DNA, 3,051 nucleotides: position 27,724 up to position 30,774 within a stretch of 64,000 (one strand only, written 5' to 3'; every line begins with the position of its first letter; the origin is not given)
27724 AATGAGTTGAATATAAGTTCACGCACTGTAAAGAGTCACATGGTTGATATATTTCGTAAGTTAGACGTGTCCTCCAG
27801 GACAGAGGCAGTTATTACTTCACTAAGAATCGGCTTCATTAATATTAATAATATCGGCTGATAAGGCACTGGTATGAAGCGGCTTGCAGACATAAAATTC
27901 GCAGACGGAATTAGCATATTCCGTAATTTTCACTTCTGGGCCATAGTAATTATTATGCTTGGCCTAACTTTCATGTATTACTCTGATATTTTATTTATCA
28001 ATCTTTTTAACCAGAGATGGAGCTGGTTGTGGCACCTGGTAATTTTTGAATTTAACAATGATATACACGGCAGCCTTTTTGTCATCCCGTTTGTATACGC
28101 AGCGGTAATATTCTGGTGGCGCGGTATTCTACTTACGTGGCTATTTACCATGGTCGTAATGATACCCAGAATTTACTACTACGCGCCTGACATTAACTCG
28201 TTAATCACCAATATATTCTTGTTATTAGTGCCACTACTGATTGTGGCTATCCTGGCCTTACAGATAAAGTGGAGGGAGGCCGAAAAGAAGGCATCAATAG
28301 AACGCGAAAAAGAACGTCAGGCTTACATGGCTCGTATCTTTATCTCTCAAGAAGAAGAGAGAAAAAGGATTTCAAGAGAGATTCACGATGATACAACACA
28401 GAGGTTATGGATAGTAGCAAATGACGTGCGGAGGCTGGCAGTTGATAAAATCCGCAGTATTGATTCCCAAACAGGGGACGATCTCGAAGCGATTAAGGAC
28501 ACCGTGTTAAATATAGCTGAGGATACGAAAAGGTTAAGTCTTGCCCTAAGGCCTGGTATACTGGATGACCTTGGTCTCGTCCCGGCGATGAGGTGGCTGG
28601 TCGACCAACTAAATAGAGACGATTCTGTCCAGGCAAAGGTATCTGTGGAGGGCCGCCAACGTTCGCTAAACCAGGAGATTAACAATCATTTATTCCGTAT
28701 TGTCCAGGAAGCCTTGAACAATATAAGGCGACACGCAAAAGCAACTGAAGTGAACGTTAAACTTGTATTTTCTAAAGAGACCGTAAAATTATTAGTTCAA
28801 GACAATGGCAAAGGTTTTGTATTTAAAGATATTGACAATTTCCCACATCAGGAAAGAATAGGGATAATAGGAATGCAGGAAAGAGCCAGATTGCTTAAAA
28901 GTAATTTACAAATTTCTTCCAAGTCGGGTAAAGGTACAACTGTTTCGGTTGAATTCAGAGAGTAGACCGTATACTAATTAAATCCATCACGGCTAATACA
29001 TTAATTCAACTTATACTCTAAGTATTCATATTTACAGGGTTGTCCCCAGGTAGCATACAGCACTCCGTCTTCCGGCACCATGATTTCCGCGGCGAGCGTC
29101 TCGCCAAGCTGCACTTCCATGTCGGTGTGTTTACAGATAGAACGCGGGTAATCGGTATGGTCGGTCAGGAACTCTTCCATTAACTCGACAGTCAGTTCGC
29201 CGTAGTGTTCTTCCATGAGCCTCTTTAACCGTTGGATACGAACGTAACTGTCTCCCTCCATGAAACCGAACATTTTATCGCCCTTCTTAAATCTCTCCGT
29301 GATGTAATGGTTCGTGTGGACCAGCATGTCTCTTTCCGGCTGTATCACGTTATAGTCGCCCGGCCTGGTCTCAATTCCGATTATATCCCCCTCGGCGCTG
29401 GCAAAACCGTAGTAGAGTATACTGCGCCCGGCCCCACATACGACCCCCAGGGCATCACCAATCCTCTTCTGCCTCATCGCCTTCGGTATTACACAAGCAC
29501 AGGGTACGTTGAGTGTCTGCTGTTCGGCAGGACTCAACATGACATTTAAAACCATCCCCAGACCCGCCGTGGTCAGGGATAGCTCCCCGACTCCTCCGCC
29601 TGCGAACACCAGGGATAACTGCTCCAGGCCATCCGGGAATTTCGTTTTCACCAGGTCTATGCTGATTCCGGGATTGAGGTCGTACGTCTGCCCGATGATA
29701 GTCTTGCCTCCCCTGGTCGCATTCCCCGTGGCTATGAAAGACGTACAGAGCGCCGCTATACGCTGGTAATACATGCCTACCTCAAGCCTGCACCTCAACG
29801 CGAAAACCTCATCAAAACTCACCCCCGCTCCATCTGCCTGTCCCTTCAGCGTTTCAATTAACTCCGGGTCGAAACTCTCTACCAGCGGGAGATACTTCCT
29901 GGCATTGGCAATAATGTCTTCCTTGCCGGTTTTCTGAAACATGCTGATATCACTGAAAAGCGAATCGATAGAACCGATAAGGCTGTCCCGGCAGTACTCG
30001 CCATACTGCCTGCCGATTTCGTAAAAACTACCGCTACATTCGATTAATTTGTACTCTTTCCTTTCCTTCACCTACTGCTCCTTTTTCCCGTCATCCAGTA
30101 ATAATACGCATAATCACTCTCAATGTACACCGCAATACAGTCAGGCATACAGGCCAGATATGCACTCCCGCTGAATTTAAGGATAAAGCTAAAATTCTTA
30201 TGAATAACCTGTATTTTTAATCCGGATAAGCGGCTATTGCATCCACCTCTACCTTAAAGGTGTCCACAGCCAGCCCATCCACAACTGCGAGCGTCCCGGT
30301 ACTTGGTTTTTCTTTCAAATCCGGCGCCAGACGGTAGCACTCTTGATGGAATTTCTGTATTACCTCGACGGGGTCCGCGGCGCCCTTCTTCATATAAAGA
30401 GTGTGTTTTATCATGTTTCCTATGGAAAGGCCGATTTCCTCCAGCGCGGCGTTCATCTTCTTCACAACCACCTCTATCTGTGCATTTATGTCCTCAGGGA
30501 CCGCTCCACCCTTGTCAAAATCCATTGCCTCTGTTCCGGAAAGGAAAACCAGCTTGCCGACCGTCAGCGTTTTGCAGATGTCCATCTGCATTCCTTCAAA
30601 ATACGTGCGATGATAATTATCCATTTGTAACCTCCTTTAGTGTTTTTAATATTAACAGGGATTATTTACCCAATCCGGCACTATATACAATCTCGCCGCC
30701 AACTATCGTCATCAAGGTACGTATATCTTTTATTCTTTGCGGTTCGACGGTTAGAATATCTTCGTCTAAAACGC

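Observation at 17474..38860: Regulon-defined amide/amine catabolic system under one NarL-type two-component system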

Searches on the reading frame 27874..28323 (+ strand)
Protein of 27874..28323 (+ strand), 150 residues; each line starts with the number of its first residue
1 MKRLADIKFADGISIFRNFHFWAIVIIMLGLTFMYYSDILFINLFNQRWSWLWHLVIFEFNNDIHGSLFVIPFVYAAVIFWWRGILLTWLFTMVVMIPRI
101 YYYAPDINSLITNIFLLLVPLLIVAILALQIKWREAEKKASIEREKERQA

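Call 74: search_protein_representatives(protein=window:27874-28323:+)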
Query: 150 residues. Proteins with E-value up to 0.001 (for the whole library): 219; up to 1e-10: 93; up to 1e-30: 7. The best 150 are listed.
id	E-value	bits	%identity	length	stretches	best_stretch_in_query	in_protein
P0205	1.8e-49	183.9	57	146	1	1-145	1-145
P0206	1.3e-46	174.7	40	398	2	15-149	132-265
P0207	2.2e-43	164.2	53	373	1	1-150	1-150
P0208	1.3e-32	129.1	45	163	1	12-149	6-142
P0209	3.7e-32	127.7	44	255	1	1-149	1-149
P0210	4.5e-32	127.4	47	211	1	16-149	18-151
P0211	7.2e-31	123.5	46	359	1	9-147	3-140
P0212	1.1e-28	116.5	42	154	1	13-149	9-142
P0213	4.9e-25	104.6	39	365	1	16-146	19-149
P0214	7.0e-24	100.8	37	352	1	5-150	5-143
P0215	7.4e-24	100.7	41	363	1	13-149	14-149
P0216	8.2e-24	100.6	41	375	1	14-150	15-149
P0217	9.1e-24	100.5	48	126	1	12-127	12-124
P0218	2.7e-23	98.9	35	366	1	15-149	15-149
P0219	6.2e-23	97.8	42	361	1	21-150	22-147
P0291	3.2e-11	59.7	31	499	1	14-141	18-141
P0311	2.2e-09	53.8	36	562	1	18-131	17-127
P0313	3.3e-09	53.1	33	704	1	9-131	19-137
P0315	5.0e-09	52.6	36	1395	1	13-127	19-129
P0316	5.6e-09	52.4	31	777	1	12-131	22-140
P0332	2.5e-08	50.3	31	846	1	13-143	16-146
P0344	9.7e-08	48.4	33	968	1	14-141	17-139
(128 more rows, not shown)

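Call 75: search_protein_families(library=pfam, proteins=[P0206, P0207, P0291, P0311, P0313, P0315, P0316, P0332, P0344], max_evalue=0.0001)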
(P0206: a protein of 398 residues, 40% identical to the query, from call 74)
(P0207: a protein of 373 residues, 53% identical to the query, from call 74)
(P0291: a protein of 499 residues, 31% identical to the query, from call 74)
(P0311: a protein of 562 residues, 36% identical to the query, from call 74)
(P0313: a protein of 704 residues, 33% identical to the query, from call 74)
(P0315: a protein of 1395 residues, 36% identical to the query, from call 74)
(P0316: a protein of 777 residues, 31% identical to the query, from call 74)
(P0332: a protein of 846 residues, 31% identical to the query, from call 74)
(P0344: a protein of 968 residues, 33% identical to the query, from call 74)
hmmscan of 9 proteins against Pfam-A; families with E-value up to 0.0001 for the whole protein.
P0206 (398 aa): 1 family
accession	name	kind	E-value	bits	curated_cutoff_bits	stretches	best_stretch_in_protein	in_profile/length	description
PF07730.19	HisKA_3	-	4.6e-11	43.5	24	1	278-344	1-66/68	Histidine kinase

P0207 (373 aa): 2 families
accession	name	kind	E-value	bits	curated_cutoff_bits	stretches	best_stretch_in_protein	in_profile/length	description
PF02518.31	HATPase_c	-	4.4e-13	50.1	26.4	1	271-362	3-108/111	Histidine kinase-, DNA gyrase B-, and HSP90-like ATPase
PF07730.19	HisKA_3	-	5.7e-09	36.8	24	1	162-228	1-66/68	Histidine kinase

P0291 (499 aa): 7 families
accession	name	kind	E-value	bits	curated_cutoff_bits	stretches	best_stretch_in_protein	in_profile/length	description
PF00989.32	PAS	-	1.1e-14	54.8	22.6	1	164-274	2-113/113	PAS fold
PF13426.13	PAS_9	-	5.3e-12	46.4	27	1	173-276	1-103/103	PAS domain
PF02518.31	HATPase_c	-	5.4e-12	46.6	26.4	1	405-497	3-107/111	Histidine kinase-, DNA gyrase B-, and HSP90-like ATPase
PF08448.16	PAS_4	-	2e-11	44.5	23.1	1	169-279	1-110/110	PAS fold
PF07730.19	HisKA_3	-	6.3e-10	39.9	24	1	298-363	1-66/68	Histidine kinase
PF13188.13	PAS_8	-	6.9e-10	38.9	21.8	1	163-215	1-50/65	PAS domain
PF08447.18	PAS_3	-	2.2e-05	25.1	25.6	1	185-268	1-86/89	PAS fold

P0311 (562 aa): 4 families
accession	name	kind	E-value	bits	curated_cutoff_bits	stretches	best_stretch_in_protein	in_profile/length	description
PF02518.31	HATPase_c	-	2.9e-19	70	26.4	1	454-561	1-106/111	Histidine kinase-, DNA gyrase B-, and HSP90-like ATPase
PF00512.31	HisKA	-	3.9e-16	59.3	26.9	1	347-410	3-63/66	His Kinase A (phospho-acceptor) domain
PF13185.12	GAF_2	-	2.1e-08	34.9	28.6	1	167-306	2-136/136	GAF domain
PF01590.32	GAF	-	4.7e-05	24.4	22.4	0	168-305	1-133/133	GAF domain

P0313 (704 aa): 6 families
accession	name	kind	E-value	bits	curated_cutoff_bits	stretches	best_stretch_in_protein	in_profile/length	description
PF00990.26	GGDEF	-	6.8e-48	162.9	23.8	1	527-684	1-161/161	Diguanylate cyclase, GGDEF domain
PF13426.13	PAS_9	-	2.3e-27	95.7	27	2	415-515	2-103/103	PAS domain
PF08448.16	PAS_4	-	4.6e-27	94.9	23.1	2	161-268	1-110/110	PAS fold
PF08447.18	PAS_3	-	5.7e-20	71.8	25.6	2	425-506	1-84/89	PAS fold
PF00989.32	PAS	-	2.8e-19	69.6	22.6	2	405-512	2-112/113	PAS fold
PF13188.13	PAS_8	-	3.3e-12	46.3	21.8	1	405-455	2-50/65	PAS domain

P0315 (1395 aa): 11 families
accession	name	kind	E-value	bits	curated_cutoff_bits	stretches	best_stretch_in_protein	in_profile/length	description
PF13185.12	GAF_2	-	1.4e-43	148.8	28.6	2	302-444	2-132/136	GAF domain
PF00989.32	PAS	-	1.2e-40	138.5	22.6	3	905-1010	1-109/113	PAS fold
PF08448.16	PAS_4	-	4.1e-38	130.4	23.1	3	168-273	4-107/110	PAS fold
PF13426.13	PAS_9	-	3.8e-36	123.9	27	2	915-1016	1-103/103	PAS domain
PF01590.32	GAF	-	3.2e-24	86.4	22.4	2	303-444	1-130/133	GAF domain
PF08447.18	PAS_3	-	9.2e-21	74.4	25.6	1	491-578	2-89/89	PAS fold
PF02518.31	HATPase_c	-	5e-19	69.2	26.4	1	1286-1395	1-108/111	Histidine kinase-, DNA gyrase B-, and HSP90-like ATPase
PF13188.13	PAS_8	-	1e-18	66.9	21.8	1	905-956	1-54/65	PAS domain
PF00512.31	HisKA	-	1.8e-14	54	26.9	1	1179-1242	3-63/66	His Kinase A (phospho-acceptor) domain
PF13492.12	GAF_3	-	4.7e-09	37.2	27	0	711-757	82-128/129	GAF domain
PF13596.12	PAS_10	-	3e-08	34.7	22.1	0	782-891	4-106/106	PAS domain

P0316 (777 aa): 8 families
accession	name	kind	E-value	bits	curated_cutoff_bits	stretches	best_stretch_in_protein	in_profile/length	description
PF02518.31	HATPase_c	-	4.3e-26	92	26.4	1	520-628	2-109/111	Histidine kinase-, DNA gyrase B-, and HSP90-like ATPase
PF13426.13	PAS_9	-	2.4e-24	86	27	2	298-395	5-103/103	PAS domain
PF00989.32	PAS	-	5.4e-24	84.8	22.6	2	289-393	6-113/113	PAS fold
PF00072.30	Response_reg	-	1e-20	74.4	30.2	1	657-767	1-109/111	Response regulator receiver domain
PF13188.13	PAS_8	-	3e-17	62.3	21.8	1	163-206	1-43/65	PAS domain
PF00512.31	HisKA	-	7.6e-17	61.6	26.9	1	413-473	3-62/66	His Kinase A (phospho-acceptor) domain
PF08447.18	PAS_3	-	3.1e-15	56.6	25.6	2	307-388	2-87/89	PAS fold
PF08448.16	PAS_4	-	2.3e-11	44.3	23.1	0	293-397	4-109/110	PAS fold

P0332 (846 aa): 7 families
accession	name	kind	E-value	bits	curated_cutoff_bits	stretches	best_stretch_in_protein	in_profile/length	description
PF13426.13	PAS_9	-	3.4e-55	185.1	27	3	676-777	2-103/103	PAS domain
PF08448.16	PAS_4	-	2.4e-51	173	23.1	3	676-780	6-110/110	PAS fold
PF00989.32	PAS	-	2.3e-46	156.9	22.6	4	666-775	2-113/113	PAS fold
PF08447.18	PAS_3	-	3.7e-46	155.8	25.6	3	312-395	2-86/89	PAS fold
PF13188.13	PAS_8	-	8.6e-40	133.8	21.8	4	665-718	1-55/65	PAS domain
PF14598.12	PAS_11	-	8.8e-08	32.5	25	0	177-233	5-65/109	PAS domain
PF12860.13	PAS_7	-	3.8e-06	27.4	27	0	672-781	2-113/115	PAS fold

P0344 (968 aa): 7 families
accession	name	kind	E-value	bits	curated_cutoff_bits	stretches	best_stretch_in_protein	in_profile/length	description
PF08447.18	PAS_3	-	5.4e-59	196.9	25.6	4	439-509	2-73/89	PAS fold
PF00989.32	PAS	-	2.3e-55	185.9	22.6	3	165-274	2-113/113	PAS fold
PF13426.13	PAS_9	-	6.5e-55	184.2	27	4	299-403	1-103/103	PAS domain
PF08448.16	PAS_4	-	3.4e-51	172.5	23.1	3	171-279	2-110/110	PAS fold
PF13188.13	PAS_8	-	4.2e-35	118.9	21.8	3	164-220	1-56/65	PAS domain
PF14598.12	PAS_11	-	3.8e-12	46.6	25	0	448-507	24-82/109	PAS domain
PF12860.13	PAS_7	-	2.2e-07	31.4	27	0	296-408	2-114/115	PAS fold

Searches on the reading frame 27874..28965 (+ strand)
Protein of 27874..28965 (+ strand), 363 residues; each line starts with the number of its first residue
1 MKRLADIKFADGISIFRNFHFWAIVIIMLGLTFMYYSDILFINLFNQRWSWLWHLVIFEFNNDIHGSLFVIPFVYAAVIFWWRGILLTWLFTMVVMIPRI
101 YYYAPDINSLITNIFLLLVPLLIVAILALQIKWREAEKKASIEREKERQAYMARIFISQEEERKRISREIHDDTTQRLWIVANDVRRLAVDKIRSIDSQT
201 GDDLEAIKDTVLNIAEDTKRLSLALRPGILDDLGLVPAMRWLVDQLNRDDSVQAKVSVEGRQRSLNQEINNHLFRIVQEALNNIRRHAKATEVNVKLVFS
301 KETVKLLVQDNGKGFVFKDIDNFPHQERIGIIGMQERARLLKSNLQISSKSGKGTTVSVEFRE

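Call 4: search_protein_families(library=pfam, proteins=[window:27874-28965:+])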
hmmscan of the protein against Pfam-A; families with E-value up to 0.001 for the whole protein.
window:27874-28965:+ (363 aa): 4 families
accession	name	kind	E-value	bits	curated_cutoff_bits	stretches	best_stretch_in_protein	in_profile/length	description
PF02518.31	HATPase_c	-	4.9e-11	43.5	26.4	1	271-362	4-108/111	Histidine kinase-, DNA gyrase B-, and HSP90-like ATPase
PF07730.19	HisKA_3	-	7.4e-07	30.1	24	1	162-228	1-66/68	Histidine kinase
PF16861.10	Carbam_trans_C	-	0.00024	21.2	27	1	137-215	62-138/170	Carbamoyltransferase C-terminus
PF13581.12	HATPase_c_2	-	0.00028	21.4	27.4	1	260-315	19-79/127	Histidine kinase-like ATPase domain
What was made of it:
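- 27874..28965 (+): HisKA_3 histidine kinase with a membrane-embedded N-terminal sensor (residues ~15-135). PF07730 and PF02518 (call 4).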

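Call 31: find_related_loci(query=window:27874-28965:+, collection=genome_contigs, flank=10000)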
Query window:27874-28965:+ (363 aa) in genome_contigs; peptide patterns used: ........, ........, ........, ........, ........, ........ (x = any residue, [..] = any of these).
138 stretches matched a pattern; 2 encode a relative of the query (tblastn E <= 1e-3); 2 distinct loci.
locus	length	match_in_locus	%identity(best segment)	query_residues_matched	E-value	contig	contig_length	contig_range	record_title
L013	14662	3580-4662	83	5-361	0e+0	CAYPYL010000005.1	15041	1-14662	MAG TPA_asm: uncultured Dehalococcoidaceae bacterium isolate binchicken_co89_49 genome assembly, contig: NODE_7378_lengt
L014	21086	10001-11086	87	1-362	0e+0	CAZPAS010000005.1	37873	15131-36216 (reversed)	MAG TPA_asm: uncultured Dehalococcoidaceae bacterium isolate SRP214966_co2_178 genome assembly, contig: NODE_1178_length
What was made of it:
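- Tried and rejected: A genome_contigs scan with the kinase found only 2 species (call 31).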

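Call 35: find_related_loci(query=A2, collection=metagenome_contigs, flank=10000)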
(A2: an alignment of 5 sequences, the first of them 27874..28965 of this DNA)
Query A2 (363 aa) in metagenome_contigs; peptide patterns used: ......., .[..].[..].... (x = any residue, [..] = any of these).
600 stretches matched a pattern (row limit reached: there are more); 5 encode a relative of the query (tblastn E <= 1e-3); 5 distinct loci.
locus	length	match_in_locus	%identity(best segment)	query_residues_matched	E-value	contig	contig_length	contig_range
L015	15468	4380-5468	88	1-363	0e+0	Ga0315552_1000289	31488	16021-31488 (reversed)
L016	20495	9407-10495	88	1-363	0e+0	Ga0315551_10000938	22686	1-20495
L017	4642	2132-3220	82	1-363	0e+0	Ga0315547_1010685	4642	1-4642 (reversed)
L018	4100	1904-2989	87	1-362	0e+0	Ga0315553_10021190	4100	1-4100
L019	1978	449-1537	75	1-363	0e+0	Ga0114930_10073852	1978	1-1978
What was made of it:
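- Tried and rejected: A metagenome scan with a kinase alignment found 5 loci (call 35).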

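Call 73: search_protein_families(library=ncbifam, proteins=[window:27874-28965:+], max_evalue=1e-10)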
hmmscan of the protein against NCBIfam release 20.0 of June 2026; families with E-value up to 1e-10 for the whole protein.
window:27874-28965:+ (363 aa): 7 families
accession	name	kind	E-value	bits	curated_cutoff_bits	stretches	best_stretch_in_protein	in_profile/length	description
NF052443.1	SensHisKinMctS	equivalog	3.9e-42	144.1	700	1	114-359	206-444/457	two-component system sensor histidine kinase MctS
NF008649.0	PRK11644.1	equivalog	6.4e-40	137.3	408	1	69-360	212-493/499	signal transduction histidine-protein kinase/phosphatase UhpB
NF052531.1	Strep_LiaS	equivalog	1.8e-26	93.2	450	1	160-360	130-324/328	envelope stress sensor histidine kinase LiaS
NF007896.0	PRK10600.1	equivalog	1.5e-23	83.3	578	1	143-362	376-584/598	nitrate/nitrite two-component system sensor histidine kinase NarX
NF008184.0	PRK10935.1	equivalog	2.7e-21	75.8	553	1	161-362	362-558/565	nitrate/nitrite two-component system sensor histidine kinase NarQ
NF047786.1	his_kin_MadS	equivalog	9.7e-19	67.8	500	1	141-314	210-379/434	MadS family sensor histidine kinase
NF047322.1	HK_morpho_MacS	equivalog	1.3e-14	54.1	300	1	142-359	162-364/367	MacS family sensor histidine kinase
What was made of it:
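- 27874..28965 (+): Resembles UhpB and MctS below cut-off (call 73).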

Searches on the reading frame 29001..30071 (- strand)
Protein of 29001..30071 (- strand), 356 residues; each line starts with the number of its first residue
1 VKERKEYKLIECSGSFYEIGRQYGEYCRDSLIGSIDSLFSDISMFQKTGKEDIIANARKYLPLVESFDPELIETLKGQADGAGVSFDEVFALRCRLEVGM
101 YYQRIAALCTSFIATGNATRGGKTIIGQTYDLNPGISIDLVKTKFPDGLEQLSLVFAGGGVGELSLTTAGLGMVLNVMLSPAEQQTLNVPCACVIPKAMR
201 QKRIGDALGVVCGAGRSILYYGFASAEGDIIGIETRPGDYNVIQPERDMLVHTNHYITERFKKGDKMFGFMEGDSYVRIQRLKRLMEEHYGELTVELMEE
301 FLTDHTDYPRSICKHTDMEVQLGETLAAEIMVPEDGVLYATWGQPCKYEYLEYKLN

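Call 4: search_protein_families(library=pfam, proteins=[window:29001-30071:-])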
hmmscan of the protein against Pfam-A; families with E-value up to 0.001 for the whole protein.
window:29001-30071:- (356 aa): 1 family
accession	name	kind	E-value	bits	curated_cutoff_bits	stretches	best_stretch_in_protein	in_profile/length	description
PF03417.21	AAT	-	2.5e-10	40.9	23.2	1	122-345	5-223/225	Acyl-coenzyme A:6-aminopenicillanic acid acyl-transferase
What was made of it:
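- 29001..30071 (-): C45-family autoproteolytic Cys-Ntn hydrolase/acyltransferase. PF03417 (call 4).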

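Call 13: search_protein_families(library=ncbifam, proteins=[window:29001-30071:-], max_evalue=0.01)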
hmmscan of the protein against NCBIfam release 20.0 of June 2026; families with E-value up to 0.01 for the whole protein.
window:29001-30071:- (356 aa): 1 family
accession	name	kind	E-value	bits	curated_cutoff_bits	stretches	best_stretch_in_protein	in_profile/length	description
NF040521.1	C45_proenzyme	subfamily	2.3e-50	171.8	85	1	13-337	1-312/313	C45 family autoproteolytic acyltransferase/hydrolase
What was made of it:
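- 29001..30071 (-): NF040521 171.8 bits, above the cut-off of 85 (call 13).
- On Peptidase C45 (29001-30071): NF040521 171.8 bits against 85 (call 13).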

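Call 17: search_solved_structures(query=window:29001-30071:-, max_evalue=0.01)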
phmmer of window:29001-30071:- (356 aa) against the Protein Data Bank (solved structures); distinct sequences matched with E-value up to 0.01: 2.
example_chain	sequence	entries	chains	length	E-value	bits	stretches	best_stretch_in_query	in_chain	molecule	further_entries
2x1d_A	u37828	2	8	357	4.4e-11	45.9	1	10-326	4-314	ACYL-COENZYME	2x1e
2x1c_A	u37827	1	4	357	1e-10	44.7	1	10-326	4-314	ACYL-COENZYME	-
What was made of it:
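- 29001..30071 (-): PDB 2x1d (IAT) E 4.4e-11 (call 17).
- Closest known: Penicillium isopenicillin-N acyltransferase. Same: The C45 protein meets NF040521 and aligns to IAT (calls 13, 17).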

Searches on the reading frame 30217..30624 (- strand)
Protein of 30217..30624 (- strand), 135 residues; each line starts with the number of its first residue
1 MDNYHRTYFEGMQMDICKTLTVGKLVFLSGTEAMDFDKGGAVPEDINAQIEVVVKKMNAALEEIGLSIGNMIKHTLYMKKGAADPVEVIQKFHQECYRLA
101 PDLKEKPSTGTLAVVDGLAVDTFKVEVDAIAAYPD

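Call 4: search_protein_families(library=pfam, proteins=[window:30217-30624:-])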
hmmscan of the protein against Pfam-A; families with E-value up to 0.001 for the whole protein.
window:30217-30624:- (135 aa): 1 family
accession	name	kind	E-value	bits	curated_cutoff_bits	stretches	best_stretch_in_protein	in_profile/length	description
PF01042.26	Ribonuc_L-PSP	-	3.2e-11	43.7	27.3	1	20-132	15-120/121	Endoribonuclease L-PSP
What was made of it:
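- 30217..30624 (-): Divergent YjgF/Rid-family protein. PF01042 E 3.2e-11, 43.7 bits (call 4).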

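Call 73: search_protein_families(library=ncbifam, proteins=[window:30217-30624:-], max_evalue=1e-10)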
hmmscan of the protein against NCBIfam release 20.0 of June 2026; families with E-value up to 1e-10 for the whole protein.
window:30217-30624:- (135 aa): 0 families
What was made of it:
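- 30217..30624 (-): No NCBIfam hit (call 73).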
